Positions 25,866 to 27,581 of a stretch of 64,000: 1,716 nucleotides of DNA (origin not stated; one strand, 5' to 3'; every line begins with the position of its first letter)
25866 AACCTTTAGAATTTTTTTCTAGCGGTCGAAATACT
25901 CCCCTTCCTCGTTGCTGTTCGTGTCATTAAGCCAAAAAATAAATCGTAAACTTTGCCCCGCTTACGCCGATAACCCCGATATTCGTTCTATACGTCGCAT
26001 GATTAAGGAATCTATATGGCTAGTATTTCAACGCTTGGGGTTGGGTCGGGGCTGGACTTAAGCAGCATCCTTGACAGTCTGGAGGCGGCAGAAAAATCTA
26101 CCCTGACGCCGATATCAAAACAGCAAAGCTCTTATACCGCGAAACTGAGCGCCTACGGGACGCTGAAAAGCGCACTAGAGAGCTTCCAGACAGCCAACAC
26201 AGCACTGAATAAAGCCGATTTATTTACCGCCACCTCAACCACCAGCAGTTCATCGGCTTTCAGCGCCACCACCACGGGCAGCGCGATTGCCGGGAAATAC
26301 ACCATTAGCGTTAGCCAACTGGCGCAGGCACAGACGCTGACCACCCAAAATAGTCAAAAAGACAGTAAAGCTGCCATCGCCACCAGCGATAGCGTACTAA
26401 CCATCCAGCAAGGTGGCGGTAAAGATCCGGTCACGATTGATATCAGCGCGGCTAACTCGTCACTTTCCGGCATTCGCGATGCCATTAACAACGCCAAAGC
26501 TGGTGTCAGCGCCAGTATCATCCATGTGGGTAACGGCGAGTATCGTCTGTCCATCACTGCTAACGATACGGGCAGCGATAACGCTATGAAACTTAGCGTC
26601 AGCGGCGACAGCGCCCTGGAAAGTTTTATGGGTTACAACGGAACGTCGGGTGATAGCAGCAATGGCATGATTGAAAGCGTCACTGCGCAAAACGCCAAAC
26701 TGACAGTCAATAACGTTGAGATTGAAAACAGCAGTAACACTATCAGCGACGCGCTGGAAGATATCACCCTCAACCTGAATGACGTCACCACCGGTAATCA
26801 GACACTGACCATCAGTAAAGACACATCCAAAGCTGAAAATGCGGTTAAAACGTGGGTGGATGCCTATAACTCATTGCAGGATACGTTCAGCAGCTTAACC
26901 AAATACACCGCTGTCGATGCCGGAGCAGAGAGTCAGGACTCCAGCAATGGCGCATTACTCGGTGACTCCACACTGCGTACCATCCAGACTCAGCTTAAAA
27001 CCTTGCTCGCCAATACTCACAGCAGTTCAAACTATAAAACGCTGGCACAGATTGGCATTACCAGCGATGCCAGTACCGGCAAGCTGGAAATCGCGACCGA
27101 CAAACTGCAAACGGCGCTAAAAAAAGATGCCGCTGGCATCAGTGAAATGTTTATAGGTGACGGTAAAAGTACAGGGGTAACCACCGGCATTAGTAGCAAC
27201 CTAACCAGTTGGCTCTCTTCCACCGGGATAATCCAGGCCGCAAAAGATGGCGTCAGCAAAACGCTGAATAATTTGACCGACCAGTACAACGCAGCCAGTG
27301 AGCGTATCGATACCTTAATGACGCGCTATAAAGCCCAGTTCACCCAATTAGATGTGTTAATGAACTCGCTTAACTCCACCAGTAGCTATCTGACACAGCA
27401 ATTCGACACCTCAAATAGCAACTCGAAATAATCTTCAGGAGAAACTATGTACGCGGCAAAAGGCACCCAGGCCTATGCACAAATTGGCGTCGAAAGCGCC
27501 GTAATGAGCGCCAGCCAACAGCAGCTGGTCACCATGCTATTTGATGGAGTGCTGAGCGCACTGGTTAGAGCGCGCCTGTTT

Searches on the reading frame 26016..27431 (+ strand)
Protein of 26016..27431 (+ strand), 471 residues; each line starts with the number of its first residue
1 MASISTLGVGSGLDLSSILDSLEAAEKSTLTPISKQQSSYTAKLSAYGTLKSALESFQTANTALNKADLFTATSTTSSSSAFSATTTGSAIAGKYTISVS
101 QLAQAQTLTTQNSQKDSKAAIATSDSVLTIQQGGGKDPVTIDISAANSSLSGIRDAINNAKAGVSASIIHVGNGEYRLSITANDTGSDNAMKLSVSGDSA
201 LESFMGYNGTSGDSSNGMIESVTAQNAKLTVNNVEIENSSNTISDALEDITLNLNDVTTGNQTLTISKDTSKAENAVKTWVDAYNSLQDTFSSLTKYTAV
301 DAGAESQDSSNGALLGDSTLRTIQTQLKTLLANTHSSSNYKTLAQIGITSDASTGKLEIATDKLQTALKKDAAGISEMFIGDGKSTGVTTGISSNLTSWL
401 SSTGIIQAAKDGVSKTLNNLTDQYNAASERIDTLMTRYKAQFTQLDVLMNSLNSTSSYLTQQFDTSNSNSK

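Call 4: search_protein_families(library=pfam, proteins=[window:26016-27431:+])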
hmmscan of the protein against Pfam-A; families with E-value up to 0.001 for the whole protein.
window:26016-27431:+ (471 aa): 2 families
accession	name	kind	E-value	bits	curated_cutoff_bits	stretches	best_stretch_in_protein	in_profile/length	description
PF07195.17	FliD_C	-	7e-65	219.2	25.4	1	224-454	1-236/236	Flagellar hook-associated protein 2 C-terminus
PF02465.23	FliD_N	-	1.5e-23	83.6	24.8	1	11-106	1-97/97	Flagellar hook-associated protein 2 N-terminus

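Call 62: search_protein_families(library=ncbifam, proteins=[window:26016-27431:+, L005:1443-2753:-, L004:1475-2755:-, L007:1704-2753:-], max_evalue=1e-10)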
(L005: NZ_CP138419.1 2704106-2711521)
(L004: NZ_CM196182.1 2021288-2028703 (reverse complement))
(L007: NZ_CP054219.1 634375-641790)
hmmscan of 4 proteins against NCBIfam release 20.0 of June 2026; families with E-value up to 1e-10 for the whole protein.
window:26016-27431:+ (471 aa): 7 families
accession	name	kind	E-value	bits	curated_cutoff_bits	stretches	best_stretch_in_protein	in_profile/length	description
NF005955.1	PRK08032.1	equivalog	3.7e-206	685.6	387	1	1-464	1-465/465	flagellar filament capping protein FliD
NF005833.0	PRK07737.1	equivalog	3.6e-36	125.3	444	2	8-290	7-290/501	flagellar hook-associated protein 2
NF009400.1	PRK12765.1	equivalog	1.1e-35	123.3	448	1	2-390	4-407/596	flagellar filament capping protein FliD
NF006435.1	PRK08724.1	equivalog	2.5e-33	115.8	580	2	3-198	2-193/672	flagellar filament capping protein FliD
NF005188.0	PRK06664.1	equivalog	3.5e-32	111.6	469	1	222-466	388-657/661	flagellar hook-associated protein FliD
NF005281.0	PRK06798.1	equivalog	5e-32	111.4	375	1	24-459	33-430/440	flagellar hook-associated protein 2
NF006282.1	PRK08453.1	equivalog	5e-21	74.8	500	1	223-388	432-592/673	flagellar filament capping protein FliD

L005:1443-2753:- (436 aa): 23 families
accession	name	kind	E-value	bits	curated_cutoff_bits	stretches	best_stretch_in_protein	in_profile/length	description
NF005953.0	PRK08026.1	subfamily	2.6e-187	624.7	619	2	1-231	1-232/548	FliC/FljB family flagellin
NF005294.0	PRK06819.1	subfamily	1e-154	515.6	387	1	1-435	1-376/376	FliC/FljB family flagellin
NF009444.0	PRK12802.1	equivalog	1.1e-88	297.4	332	2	1-183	1-188/282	flagellin domain-containing protein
NF006467.0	PRK08869.1-2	subfamily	4.3e-87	292.8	443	1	1-435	1-400/400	flagellin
NF009448.0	PRK12806.1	equivalog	2.8e-85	286.9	531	2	1-203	1-203/475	flagellin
NF006466.0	PRK08869.1-1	subfamily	1e-69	235.9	426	2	1-176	1-177/377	flagellin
NF006470.0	PRK08869.1-5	equivalog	1e-69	235.7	423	2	5-184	4-184/388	flagellin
NF006469.0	PRK08869.1-4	equivalog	2.7e-68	231.1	627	2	1-180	1-181/377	flagellin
NF006468.0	PRK08869.1-3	subfamily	5.2e-66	223.3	436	2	2-175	2-176/378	polar flagellin E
NF009446.0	PRK12804.1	subfamily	5.9e-63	213.1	352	2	5-190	3-196/301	flagellin Hag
NF038071.1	lat_flg_LafA_2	exception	3.1e-59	200.7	365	2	1-161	1-165/284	lateral flagellin LafA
NF009450.0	PRK12808.1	equivalog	6e-58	197.6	476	2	5-285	3-275/476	flagellin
NF009449.0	PRK12807.1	subfamily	2.6e-56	191.3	347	2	5-217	3-216/287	flagellin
NF009445.0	PRK12803.1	equivalog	6.2e-41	140.7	450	2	4-144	2-142/335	flagellin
NF010115.0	PRK13588.1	subfamily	7.2e-39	134.1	503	2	1-289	1-299/514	flagellin B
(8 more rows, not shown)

L004:1475-2755:- (426 aa): 23 families
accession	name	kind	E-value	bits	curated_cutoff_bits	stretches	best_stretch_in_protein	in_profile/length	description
NF005953.0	PRK08026.1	subfamily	1.4e-183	612.4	619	2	1-181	1-181/548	FliC/FljB family flagellin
NF005294.0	PRK06819.1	subfamily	4.5e-151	503.6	387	1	1-425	1-376/376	FliC/FljB family flagellin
NF006467.0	PRK08869.1-2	subfamily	6.9e-89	298.7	443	1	1-425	1-400/400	flagellin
NF009444.0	PRK12802.1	equivalog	2.2e-87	293.2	332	2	1-220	1-210/282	flagellin domain-containing protein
NF009448.0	PRK12806.1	equivalog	8.9e-86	288.6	531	2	1-200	1-191/475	flagellin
NF006470.0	PRK08869.1-5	equivalog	3e-70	237.4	423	1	5-425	4-388/388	flagellin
NF006466.0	PRK08869.1-1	subfamily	1.3e-67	229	426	1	1-425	1-377/377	flagellin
NF006469.0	PRK08869.1-4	equivalog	8.5e-65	219.5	627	2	1-179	1-180/377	flagellin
NF006468.0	PRK08869.1-3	subfamily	9.4e-65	219.1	436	1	2-425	2-378/378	polar flagellin E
NF009446.0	PRK12804.1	subfamily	4.9e-63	213.4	352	2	5-190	3-196/301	flagellin Hag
NF038071.1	lat_flg_LafA_2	exception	2.4e-60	204.3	365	2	1-167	1-172/284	lateral flagellin LafA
NF009450.0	PRK12808.1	equivalog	6.8e-56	190.8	476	2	5-310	3-291/476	flagellin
NF009449.0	PRK12807.1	subfamily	7.9e-56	189.7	347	2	5-218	3-218/287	flagellin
NF009445.0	PRK12803.1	equivalog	3.1e-41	141.7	450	2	4-148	2-147/335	flagellin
NF006264.0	PRK08411.1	subfamily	1.4e-38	133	729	2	3-244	3-242/572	flagellin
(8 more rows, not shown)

L007:1704-2753:- (349 aa): 23 families
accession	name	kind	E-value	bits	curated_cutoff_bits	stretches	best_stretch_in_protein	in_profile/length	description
NF005953.0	PRK08026.1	subfamily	7e-183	610.1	619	2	1-236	1-232/548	FliC/FljB family flagellin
NF005294.0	PRK06819.1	subfamily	4.3e-149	497.1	387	2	1-233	1-231/376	FliC/FljB family flagellin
NF009444.0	PRK12802.1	equivalog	6.8e-90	301.4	332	2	1-196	1-201/282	flagellin domain-containing protein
NF009448.0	PRK12806.1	equivalog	2.2e-87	293.9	531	2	1-251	1-251/475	flagellin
NF006467.0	PRK08869.1-2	subfamily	1.3e-83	281.4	443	2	1-204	1-207/400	flagellin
NF006470.0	PRK08869.1-5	equivalog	5e-69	233.4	423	2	5-257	4-259/388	flagellin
NF006466.0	PRK08869.1-1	subfamily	8e-69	233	426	2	1-190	1-190/377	flagellin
NF006469.0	PRK08869.1-4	equivalog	1.3e-66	225.6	627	2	1-178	1-179/377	flagellin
NF006468.0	PRK08869.1-3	subfamily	3.4e-66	223.9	436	2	2-174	2-175/378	polar flagellin E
NF038071.1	lat_flg_LafA_2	exception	4.6e-63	213.3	365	2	1-235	1-246/284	lateral flagellin LafA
NF009446.0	PRK12804.1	subfamily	1.5e-62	211.8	352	2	5-197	3-206/301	flagellin Hag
NF009449.0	PRK12807.1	subfamily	7.7e-58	196.3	347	2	5-200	3-195/287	flagellin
NF009450.0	PRK12808.1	equivalog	2.8e-56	192.1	476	2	5-245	3-247/476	flagellin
NF010115.0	PRK13588.1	subfamily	5.2e-43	147.8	503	2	1-202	1-203/514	flagellin B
NF009234.0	PRK12584.1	equivalog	1.4e-41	143.2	752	2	1-199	1-193/510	flagellin A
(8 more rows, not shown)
